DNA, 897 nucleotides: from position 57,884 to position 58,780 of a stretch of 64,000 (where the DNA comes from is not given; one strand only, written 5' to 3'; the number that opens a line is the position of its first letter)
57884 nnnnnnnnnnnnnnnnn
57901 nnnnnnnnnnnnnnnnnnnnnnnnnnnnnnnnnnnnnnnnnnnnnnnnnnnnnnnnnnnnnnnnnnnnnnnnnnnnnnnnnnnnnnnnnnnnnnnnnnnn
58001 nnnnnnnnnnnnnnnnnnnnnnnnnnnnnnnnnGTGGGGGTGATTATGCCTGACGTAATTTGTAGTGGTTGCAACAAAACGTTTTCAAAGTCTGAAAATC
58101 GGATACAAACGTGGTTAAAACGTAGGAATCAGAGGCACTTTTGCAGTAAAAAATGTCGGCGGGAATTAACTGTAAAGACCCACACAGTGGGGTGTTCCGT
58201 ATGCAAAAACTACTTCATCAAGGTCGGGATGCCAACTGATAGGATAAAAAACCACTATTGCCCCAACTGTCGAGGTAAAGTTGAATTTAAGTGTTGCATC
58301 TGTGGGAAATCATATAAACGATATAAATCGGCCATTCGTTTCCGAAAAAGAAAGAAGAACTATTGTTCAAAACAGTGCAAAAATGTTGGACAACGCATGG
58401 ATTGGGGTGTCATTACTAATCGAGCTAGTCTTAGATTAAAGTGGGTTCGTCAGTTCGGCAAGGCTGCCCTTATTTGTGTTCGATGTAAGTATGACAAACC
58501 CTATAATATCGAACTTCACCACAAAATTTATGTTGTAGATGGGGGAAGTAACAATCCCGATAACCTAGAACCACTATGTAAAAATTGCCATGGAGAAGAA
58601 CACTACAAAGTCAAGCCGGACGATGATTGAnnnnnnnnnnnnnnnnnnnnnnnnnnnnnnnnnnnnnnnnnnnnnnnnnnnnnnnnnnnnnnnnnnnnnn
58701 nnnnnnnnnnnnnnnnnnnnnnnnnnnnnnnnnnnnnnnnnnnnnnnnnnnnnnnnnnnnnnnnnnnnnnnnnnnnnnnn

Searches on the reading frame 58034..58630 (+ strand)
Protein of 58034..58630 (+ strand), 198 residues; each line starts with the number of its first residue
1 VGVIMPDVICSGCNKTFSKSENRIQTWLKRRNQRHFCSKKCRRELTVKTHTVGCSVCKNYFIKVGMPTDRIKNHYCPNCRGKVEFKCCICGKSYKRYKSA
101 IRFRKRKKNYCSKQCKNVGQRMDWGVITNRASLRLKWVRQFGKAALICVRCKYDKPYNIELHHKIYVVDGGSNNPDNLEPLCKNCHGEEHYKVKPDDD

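Call 80: search_protein_families(library=phrogs, proteins=[window:58034-58630:+], max_evalue=0.0001)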
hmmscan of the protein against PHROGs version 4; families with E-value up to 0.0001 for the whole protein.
window:58034-58630:+ (198 aa): 6 families
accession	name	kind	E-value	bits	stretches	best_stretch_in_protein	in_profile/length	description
phrog_1271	-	DNA, RNA and nucleotide metabolism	8.9e-14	52.6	1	6-190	115-316/361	HNH endonuclease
phrog_119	-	DNA, RNA and nucleotide metabolism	6.2e-07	29.6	1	145-194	203-259/443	HNH endonuclease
phrog_333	-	DNA, RNA and nucleotide metabolism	4.4e-06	27.9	1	120-188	4-77/138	HNH endonuclease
phrog_589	-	DNA, RNA and nucleotide metabolism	5.9e-06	27.1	1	128-190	77-139/179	HNH endonuclease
phrog_22514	-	DNA, RNA and nucleotide metabolism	2.1e-05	25.7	1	102-191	28-110/187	HNH endonuclease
phrog_338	-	DNA, RNA and nucleotide metabolism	8.9e-05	23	1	93-187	156-257/340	HNH endonuclease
